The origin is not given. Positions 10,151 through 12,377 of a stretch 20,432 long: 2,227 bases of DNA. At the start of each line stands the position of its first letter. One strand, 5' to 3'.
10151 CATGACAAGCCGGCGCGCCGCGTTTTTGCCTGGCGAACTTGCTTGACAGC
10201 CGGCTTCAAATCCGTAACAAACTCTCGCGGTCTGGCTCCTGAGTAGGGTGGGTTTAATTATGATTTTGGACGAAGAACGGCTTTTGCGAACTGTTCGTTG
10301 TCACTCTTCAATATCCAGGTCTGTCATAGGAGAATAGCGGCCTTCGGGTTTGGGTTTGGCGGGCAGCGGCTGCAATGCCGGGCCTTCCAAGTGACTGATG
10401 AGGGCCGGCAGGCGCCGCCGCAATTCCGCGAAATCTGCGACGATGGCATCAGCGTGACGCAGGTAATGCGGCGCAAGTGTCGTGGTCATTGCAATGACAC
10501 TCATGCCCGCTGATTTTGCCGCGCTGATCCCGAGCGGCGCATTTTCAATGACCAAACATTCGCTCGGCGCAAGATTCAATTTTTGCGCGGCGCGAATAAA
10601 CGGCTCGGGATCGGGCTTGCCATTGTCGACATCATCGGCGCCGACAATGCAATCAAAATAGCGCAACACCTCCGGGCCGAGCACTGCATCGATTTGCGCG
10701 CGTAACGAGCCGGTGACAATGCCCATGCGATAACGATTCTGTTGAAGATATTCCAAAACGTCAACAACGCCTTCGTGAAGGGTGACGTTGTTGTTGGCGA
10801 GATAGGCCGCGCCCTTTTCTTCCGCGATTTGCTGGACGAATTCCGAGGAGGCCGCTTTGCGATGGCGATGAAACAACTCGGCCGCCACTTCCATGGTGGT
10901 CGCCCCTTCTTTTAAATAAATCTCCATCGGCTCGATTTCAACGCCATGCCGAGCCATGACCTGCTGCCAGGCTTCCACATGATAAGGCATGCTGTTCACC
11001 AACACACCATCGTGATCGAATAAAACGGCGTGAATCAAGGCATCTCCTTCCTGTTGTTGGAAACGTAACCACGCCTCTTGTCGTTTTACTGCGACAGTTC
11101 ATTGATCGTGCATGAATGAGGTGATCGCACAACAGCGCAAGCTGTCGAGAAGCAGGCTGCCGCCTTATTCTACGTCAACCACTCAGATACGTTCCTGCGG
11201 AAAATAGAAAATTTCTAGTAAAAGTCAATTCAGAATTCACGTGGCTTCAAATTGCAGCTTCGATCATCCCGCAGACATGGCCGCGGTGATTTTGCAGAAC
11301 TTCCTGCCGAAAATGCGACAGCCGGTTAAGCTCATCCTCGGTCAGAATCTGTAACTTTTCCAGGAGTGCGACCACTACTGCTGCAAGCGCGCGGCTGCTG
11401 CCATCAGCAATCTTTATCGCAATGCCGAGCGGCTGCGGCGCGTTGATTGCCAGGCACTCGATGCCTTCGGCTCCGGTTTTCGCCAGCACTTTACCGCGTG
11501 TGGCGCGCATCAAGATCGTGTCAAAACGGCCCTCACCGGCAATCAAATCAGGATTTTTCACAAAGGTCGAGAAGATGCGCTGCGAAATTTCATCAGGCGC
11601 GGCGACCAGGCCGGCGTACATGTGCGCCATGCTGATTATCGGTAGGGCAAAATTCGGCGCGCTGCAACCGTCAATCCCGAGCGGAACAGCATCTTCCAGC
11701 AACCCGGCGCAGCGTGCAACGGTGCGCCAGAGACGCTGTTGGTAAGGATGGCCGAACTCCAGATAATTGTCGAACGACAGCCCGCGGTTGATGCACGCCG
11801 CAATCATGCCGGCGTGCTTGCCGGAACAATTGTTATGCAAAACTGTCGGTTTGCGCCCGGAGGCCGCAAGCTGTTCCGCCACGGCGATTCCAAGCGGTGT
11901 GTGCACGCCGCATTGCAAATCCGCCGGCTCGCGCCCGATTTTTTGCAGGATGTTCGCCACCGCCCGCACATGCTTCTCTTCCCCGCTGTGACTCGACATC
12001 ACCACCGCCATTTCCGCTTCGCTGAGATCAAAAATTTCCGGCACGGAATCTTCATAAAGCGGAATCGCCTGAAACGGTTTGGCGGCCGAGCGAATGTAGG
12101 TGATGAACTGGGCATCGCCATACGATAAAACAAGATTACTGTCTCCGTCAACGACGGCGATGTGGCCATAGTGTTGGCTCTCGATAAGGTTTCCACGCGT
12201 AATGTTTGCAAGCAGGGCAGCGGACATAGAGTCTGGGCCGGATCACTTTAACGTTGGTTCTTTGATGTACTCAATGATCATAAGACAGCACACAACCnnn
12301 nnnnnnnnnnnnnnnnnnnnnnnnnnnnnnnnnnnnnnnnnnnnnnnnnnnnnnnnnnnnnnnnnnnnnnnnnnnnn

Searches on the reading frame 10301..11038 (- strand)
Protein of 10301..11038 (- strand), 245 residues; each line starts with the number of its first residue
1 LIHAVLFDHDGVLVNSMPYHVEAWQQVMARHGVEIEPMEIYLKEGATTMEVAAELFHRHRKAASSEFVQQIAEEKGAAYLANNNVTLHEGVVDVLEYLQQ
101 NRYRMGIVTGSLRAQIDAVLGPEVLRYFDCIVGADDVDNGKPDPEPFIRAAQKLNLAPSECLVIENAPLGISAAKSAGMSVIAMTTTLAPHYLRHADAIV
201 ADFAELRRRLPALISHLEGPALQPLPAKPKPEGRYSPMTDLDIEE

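Call 67: search_protein_families(library=pfam, proteins=[window:10301-11038:-], max_evalue=0.001)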
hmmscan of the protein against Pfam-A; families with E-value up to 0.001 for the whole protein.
window:10301-11038:- (245 aa): 3 families
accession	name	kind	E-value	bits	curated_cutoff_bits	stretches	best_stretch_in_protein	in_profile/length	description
PF13419.12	HAD_2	-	1.1e-33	117.2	23.8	1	5-183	1-177/178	Haloacid dehalogenase-like hydrolase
PF00702.32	Hydrolase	-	3.9e-30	106.1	26.4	1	2-178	1-191/191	haloacid dehalogenase-like hydrolase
PF12710.13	HAD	-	4.5e-08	34.2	27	1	5-138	1-140/189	haloacid dehalogenase-like hydrolase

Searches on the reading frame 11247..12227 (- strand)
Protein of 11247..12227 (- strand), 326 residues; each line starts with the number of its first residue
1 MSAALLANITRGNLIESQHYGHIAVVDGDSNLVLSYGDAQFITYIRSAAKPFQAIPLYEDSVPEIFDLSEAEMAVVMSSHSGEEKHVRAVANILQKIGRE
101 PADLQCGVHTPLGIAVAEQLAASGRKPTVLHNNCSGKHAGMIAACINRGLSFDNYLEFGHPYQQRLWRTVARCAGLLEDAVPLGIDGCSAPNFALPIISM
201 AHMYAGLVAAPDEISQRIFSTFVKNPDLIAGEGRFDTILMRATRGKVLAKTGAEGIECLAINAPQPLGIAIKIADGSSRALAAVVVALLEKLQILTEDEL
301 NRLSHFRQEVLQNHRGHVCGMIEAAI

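Call 5: search_protein_families(library=pfam, proteins=[window:11247-12227:-], max_evalue=0.01)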
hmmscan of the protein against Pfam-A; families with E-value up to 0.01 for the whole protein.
window:11247-12227:- (326 aa): 1 family
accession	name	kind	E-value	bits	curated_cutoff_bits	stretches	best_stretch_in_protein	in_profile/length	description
PF06089.17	Asparaginase_II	-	1.2e-110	369.9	25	1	8-323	2-321/322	L-asparaginase II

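Call 6: search_protein_families(library=ncbifam, proteins=[window:11247-12227:-], max_evalue=0.01)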
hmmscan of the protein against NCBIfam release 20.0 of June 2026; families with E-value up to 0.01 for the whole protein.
window:11247-12227:- (326 aa): 0 families
